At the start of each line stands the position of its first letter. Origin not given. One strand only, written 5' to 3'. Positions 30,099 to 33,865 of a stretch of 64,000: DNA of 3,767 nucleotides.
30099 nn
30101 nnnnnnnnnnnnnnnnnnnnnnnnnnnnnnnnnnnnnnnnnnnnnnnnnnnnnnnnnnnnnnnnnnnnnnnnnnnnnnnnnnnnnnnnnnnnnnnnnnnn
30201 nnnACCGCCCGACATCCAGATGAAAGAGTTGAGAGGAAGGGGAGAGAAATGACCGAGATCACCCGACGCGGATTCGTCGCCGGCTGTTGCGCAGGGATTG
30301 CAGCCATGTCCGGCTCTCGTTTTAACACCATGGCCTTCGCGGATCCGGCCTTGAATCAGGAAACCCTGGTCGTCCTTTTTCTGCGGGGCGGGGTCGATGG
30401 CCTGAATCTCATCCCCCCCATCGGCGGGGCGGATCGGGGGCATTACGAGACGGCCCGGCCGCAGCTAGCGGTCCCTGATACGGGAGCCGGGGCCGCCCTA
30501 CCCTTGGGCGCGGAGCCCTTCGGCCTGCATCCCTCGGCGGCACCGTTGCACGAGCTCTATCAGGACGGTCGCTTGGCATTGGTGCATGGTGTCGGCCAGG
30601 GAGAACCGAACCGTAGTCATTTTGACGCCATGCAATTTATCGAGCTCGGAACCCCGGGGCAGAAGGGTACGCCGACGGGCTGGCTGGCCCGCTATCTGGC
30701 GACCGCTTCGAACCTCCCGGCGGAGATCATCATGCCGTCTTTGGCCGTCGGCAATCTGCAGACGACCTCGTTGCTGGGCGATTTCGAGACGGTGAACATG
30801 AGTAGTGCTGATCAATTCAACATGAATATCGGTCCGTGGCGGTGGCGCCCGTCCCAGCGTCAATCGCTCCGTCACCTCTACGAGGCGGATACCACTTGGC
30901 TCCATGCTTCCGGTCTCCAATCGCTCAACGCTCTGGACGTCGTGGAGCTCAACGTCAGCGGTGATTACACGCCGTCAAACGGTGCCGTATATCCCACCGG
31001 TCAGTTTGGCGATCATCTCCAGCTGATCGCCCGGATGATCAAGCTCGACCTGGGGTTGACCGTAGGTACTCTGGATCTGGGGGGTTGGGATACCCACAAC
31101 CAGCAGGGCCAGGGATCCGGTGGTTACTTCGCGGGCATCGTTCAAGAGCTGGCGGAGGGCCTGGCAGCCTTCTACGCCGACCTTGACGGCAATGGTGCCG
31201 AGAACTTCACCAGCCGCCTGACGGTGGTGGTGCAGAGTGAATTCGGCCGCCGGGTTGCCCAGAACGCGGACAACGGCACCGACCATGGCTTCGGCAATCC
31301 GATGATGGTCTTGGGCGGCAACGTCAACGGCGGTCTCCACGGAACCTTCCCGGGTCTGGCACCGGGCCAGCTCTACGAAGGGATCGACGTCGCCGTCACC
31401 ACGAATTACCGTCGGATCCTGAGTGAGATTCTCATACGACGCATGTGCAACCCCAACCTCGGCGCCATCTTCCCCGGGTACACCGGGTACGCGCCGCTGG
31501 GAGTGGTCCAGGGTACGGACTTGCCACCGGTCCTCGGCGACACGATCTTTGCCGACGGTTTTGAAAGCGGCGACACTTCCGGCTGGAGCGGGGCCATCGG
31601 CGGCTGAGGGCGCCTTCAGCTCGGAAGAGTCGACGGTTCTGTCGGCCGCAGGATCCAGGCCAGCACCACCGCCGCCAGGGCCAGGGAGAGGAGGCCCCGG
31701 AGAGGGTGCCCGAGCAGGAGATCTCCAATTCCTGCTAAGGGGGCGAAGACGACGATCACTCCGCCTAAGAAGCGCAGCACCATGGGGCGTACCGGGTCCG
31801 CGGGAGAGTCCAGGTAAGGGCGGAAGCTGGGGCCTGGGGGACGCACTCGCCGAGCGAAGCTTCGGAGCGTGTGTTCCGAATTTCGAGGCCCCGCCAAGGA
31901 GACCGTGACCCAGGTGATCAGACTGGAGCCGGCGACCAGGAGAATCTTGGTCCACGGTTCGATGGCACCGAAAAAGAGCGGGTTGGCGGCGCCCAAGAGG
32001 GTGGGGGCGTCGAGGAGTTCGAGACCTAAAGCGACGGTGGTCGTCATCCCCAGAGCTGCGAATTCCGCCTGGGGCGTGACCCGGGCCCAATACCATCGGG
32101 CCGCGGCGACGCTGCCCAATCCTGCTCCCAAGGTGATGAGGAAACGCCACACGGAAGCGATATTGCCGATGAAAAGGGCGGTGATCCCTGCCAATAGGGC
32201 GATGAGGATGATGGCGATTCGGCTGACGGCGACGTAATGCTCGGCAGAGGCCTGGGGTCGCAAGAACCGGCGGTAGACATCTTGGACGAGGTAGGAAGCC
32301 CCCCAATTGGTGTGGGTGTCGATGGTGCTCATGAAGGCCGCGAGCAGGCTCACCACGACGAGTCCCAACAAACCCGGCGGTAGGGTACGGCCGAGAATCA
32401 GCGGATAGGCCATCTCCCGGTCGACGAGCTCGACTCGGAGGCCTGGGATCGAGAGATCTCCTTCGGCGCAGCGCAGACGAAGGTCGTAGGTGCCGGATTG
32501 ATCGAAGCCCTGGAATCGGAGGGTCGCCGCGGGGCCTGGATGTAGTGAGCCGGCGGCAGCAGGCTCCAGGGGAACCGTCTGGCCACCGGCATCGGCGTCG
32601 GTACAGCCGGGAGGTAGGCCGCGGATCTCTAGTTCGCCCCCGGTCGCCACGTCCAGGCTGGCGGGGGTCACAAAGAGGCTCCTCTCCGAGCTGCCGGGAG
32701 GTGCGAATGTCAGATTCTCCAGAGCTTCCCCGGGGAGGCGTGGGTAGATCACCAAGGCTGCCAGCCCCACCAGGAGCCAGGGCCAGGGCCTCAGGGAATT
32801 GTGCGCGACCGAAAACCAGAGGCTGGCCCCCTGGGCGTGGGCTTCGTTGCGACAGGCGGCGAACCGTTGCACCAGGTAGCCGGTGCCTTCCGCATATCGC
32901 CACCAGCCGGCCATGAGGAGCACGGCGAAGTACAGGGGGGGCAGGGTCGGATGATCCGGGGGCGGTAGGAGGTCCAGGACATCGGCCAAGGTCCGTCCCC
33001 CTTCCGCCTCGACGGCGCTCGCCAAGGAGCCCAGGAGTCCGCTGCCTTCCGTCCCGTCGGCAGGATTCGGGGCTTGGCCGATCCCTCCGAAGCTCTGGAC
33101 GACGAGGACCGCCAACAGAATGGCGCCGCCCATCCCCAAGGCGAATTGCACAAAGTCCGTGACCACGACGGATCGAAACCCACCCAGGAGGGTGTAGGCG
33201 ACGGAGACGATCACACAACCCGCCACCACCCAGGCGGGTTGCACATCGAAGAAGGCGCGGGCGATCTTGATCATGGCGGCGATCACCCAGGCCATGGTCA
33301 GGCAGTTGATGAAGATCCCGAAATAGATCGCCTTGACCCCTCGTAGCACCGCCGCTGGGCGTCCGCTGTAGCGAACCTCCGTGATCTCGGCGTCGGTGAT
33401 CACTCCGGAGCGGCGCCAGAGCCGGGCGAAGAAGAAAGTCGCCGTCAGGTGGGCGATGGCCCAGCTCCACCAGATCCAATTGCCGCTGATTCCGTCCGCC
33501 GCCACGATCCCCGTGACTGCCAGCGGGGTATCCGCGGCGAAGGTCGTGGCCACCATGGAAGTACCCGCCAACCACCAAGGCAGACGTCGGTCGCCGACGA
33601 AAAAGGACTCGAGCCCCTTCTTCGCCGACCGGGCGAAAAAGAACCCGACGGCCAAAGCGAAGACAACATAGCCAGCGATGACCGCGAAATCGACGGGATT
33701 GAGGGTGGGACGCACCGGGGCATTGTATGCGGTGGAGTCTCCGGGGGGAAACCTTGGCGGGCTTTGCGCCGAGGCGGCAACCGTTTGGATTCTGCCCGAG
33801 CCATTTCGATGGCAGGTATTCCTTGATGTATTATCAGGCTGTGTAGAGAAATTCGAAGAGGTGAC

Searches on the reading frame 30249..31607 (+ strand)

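Call 8: search_protein_families(library=pfam, proteins=[window:30249-31607:+], max_evalue=0.01)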
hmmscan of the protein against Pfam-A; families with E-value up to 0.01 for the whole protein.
window:30249-31607:+ (452 aa): 1 family
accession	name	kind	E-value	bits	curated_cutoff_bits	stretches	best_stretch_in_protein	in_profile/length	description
PF07394.17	DUF1501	-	4.1e-27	95.8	27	2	259-391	234-369/390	Protein of unknown function (DUF1501)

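Call 9: search_protein_families(library=ncbifam, proteins=[window:30249-31607:+], max_evalue=0.01)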
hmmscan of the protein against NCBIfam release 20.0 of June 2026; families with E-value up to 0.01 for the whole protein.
window:30249-31607:+ (452 aa): 0 families

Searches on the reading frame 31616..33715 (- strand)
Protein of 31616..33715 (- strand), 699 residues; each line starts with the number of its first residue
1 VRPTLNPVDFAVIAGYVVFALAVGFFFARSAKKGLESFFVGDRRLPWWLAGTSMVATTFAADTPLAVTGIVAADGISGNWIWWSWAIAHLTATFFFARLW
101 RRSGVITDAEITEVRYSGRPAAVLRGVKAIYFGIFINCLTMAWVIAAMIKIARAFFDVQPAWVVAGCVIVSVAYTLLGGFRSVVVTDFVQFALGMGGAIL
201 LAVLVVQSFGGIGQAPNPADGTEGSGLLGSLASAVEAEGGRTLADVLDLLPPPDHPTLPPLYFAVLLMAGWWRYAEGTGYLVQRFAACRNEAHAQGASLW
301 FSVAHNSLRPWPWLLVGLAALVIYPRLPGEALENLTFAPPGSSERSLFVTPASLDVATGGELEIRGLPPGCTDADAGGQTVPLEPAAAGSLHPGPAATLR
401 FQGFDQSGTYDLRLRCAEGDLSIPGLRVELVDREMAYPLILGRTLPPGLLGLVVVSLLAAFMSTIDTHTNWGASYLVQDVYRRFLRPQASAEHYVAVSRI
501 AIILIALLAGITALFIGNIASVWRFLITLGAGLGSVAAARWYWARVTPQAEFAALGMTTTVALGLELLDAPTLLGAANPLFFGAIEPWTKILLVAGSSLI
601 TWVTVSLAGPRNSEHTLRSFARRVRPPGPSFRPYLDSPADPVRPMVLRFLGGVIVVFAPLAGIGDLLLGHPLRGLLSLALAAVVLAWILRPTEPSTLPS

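Call 68: search_protein_families(library=pfam, proteins=[window:31616-33715:-], max_evalue=0.00001)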
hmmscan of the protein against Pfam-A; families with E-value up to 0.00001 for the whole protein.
window:31616-33715:- (699 aa): 1 family
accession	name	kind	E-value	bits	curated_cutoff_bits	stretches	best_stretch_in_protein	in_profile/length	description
PF00474.23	SSF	-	2.3e-30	106.2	22.8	2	38-215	1-175/406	Sodium:solute symporter family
